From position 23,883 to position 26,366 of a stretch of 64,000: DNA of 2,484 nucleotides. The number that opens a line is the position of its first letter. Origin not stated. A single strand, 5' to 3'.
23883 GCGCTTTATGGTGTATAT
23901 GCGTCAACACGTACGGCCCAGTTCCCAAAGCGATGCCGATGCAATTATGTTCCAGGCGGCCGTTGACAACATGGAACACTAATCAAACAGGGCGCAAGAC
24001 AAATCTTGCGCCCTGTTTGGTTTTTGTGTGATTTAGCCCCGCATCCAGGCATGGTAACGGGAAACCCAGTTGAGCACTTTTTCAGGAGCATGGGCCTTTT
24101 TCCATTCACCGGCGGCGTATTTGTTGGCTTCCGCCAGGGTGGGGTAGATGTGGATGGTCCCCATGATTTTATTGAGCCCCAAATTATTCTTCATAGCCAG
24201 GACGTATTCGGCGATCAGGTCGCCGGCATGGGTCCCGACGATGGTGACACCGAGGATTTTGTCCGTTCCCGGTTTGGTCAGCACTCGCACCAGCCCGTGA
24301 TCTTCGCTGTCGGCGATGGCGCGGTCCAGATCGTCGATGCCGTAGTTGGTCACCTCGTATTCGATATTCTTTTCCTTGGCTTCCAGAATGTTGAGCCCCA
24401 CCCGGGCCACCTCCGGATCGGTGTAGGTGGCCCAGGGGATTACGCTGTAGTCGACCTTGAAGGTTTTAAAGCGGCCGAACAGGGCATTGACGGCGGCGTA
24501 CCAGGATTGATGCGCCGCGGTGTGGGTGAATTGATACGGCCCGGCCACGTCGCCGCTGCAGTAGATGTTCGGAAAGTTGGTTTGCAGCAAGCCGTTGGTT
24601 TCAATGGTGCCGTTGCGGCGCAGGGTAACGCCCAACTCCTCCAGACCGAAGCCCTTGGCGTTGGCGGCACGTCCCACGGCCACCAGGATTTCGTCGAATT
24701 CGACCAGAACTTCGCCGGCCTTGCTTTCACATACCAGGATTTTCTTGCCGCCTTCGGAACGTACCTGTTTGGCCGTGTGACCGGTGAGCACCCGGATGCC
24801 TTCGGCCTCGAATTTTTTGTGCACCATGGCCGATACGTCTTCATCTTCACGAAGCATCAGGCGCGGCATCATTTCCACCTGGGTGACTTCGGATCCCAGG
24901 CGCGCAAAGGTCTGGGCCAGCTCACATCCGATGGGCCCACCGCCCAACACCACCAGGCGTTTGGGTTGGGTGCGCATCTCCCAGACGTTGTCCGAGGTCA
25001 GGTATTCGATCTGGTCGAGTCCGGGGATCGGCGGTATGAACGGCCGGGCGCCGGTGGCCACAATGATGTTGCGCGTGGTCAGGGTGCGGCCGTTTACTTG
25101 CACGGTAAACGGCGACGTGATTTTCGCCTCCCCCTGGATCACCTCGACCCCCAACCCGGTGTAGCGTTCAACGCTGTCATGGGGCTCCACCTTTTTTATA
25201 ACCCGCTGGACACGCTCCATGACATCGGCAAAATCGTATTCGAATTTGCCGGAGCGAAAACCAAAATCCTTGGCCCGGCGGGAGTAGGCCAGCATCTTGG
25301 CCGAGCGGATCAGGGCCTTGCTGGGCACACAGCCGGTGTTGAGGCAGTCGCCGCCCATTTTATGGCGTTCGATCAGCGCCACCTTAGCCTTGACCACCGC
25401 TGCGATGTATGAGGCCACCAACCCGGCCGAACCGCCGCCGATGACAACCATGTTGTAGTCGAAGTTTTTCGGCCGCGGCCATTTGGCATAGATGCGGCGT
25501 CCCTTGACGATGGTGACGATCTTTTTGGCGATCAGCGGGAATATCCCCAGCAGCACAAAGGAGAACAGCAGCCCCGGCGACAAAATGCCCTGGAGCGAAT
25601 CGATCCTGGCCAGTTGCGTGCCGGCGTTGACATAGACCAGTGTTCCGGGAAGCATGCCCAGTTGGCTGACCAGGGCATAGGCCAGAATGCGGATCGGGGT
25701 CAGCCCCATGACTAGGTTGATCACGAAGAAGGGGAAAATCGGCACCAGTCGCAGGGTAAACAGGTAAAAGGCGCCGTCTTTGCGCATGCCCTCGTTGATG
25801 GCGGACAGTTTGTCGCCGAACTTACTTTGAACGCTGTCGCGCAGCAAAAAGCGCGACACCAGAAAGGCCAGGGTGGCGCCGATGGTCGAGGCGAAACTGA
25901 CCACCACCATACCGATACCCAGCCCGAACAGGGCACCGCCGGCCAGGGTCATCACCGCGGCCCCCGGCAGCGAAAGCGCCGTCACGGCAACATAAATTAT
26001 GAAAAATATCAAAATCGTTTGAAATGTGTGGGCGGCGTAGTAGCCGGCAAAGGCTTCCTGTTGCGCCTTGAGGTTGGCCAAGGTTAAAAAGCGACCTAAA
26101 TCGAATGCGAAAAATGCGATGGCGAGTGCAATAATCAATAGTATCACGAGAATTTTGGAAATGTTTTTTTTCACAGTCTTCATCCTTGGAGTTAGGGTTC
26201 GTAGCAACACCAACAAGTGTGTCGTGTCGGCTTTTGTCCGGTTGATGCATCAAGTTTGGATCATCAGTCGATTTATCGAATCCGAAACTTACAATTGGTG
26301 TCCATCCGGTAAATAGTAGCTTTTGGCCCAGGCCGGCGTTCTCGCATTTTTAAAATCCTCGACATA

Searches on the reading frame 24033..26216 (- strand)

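Call 15: search_protein_families(library=pfam, proteins=[window:24033-26216:-])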
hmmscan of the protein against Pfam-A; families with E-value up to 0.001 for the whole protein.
window:24033-26216:- (727 aa): 13 families
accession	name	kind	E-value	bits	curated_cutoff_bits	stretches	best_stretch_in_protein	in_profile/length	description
PF07992.20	Pyr_redox_2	-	4.3e-66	223.7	26.1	1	254-570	1-290/291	Pyridine nucleotide-disulphide oxidoreductase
PF02852.28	Pyr_redox_dim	-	4.2e-29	101.4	25.3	1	593-701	1-109/110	Pyridine nucleotide-disulphide oxidoreductase, dimerisation domain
PF00070.33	Pyr_redox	-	3e-23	82.6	22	1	420-491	1-72/82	Pyridine nucleotide-disulphide oxidoreductase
PF09335.16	VTT_dom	-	5.2e-23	82.3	33.9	1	87-200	4-122/123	VTT domain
PF13738.12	Pyr_redox_3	-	1.3e-13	51.3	30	1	366-555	110-305/305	Pyridine nucleotide-disulphide oxidoreductase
PF01134.28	GIDA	-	1.8e-07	31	22.1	1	256-307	2-51/391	Glucose inhibited division protein A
PF03486.20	HI0933_like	-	4.1e-07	30.1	50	0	255-289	2-36/244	HI0933-like protein Rossmann domain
PF13434.12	Lys_Orn_oxgnase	-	1.5e-06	28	21.3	1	367-478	129-247/339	L-lysine 6-monooxygenase/L-ornithine 5-monooxygenase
PF01262.27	AlaDh_PNT_C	-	1.4e-05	25.1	23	0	417-454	27-64/214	Alanine dehydrogenase/PNT, C-terminal domain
PF13450.12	NAD_binding_8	-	8.5e-05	23.2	21.9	0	258-291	1-35/68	NAD(P)-binding Rossmann-like domain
PF01266.30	DAO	-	0.0002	21.4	27.9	0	257-288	3-35/353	FAD dependent oxidoreductase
PF12831.13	FAD_oxidored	-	0.0006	19.7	27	0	257-289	3-35/416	FAD dependent oxidoreductase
PF01946.23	Thi4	-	0.00067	19.4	26.2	0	254-303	18-69/235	Thi4 family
